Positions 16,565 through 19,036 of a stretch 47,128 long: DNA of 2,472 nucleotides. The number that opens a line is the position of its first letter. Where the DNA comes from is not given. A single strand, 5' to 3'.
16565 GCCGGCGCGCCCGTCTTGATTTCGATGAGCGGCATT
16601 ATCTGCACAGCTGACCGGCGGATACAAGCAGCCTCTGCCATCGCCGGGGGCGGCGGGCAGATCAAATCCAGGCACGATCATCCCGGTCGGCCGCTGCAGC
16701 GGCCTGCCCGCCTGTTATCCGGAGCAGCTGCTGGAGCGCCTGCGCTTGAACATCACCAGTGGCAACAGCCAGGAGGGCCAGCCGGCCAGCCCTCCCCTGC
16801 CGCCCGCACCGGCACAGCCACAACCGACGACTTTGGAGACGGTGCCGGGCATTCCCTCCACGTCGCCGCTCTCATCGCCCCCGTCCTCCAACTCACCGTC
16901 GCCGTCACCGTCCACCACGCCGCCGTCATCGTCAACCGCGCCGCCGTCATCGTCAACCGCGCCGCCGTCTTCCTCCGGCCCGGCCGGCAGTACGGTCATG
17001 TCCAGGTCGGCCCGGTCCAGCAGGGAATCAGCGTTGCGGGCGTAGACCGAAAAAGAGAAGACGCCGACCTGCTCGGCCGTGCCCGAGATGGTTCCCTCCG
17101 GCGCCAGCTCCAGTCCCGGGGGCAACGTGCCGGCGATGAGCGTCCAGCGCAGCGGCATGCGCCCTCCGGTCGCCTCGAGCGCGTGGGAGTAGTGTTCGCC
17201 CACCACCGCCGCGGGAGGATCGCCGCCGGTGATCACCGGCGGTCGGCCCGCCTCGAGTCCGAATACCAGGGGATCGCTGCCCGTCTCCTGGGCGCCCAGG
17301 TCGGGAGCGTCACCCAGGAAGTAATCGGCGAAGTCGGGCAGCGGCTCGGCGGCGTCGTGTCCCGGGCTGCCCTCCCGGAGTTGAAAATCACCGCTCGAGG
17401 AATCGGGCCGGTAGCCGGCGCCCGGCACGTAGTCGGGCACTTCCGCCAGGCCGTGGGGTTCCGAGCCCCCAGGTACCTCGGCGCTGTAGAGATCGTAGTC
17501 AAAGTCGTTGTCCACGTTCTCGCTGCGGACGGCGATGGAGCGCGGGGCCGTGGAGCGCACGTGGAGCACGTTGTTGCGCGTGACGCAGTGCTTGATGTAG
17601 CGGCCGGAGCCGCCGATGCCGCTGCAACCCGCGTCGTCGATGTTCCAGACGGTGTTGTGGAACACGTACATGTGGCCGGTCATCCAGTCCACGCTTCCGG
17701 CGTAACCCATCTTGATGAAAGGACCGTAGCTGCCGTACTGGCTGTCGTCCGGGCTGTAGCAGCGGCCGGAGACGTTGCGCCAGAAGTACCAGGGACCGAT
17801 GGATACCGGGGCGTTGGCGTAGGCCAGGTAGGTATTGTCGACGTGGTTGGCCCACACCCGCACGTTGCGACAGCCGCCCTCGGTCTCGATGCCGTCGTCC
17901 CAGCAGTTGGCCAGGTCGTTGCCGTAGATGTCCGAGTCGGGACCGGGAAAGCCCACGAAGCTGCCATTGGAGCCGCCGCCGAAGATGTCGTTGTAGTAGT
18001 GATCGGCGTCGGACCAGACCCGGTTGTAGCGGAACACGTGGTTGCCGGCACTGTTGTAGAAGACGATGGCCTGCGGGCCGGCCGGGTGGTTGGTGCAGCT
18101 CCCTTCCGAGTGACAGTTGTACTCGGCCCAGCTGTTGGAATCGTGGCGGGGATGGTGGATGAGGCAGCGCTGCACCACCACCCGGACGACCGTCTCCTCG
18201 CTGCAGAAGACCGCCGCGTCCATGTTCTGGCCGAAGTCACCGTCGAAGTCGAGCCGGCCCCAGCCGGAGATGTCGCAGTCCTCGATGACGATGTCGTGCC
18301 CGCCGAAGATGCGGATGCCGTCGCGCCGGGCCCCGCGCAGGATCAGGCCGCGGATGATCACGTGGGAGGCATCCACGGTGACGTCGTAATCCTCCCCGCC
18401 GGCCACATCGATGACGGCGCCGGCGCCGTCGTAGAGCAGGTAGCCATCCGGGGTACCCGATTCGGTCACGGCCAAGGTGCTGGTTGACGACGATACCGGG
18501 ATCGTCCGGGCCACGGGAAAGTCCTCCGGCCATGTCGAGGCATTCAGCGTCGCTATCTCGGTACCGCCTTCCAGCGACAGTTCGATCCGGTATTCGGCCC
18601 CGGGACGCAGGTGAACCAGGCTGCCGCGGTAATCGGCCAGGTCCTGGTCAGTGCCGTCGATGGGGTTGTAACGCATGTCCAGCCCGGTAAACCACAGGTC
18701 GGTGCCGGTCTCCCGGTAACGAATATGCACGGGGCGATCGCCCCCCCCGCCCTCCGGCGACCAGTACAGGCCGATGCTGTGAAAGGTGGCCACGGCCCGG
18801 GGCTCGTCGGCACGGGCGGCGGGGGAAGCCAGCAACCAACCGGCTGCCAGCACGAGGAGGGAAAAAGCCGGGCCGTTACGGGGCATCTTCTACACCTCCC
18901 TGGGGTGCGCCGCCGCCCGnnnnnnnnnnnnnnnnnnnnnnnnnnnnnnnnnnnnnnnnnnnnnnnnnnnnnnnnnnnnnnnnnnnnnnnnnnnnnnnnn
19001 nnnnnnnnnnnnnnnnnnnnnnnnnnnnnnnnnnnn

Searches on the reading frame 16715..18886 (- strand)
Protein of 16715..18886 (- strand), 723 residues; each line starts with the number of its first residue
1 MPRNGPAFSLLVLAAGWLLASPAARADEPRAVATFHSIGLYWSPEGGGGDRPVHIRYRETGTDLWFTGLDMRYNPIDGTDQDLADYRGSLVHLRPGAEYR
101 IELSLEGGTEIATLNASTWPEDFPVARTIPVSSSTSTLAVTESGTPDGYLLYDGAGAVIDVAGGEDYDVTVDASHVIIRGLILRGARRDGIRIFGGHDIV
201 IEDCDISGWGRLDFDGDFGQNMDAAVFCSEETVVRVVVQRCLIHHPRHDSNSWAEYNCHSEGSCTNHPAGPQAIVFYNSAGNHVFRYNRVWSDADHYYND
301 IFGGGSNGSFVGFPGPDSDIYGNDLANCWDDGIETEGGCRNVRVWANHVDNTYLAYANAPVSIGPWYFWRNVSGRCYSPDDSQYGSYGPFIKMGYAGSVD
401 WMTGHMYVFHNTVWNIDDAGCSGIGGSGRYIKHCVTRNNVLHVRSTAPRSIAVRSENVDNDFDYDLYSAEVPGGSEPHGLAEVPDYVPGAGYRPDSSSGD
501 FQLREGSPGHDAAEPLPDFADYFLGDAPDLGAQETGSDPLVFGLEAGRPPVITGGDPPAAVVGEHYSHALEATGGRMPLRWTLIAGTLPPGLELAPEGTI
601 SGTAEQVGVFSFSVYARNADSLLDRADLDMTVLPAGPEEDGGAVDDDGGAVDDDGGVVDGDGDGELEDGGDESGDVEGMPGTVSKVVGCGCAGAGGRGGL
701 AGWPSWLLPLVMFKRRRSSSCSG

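Call 86: search_protein_families(library=pfam, proteins=[window:16715-18886:-], max_evalue=0.00001)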
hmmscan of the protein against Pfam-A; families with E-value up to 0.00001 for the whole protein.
window:16715-18886:- (723 aa): 2 families
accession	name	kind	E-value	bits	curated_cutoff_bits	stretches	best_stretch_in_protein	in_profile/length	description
PF05345.18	He_PIG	-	7.7e-08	33.1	24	1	553-626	5-89/96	Putative Ig domain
PF13229.12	Beta_helix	-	2.4e-06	27.7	25.9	0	173-352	8-137/158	Right handed beta helix region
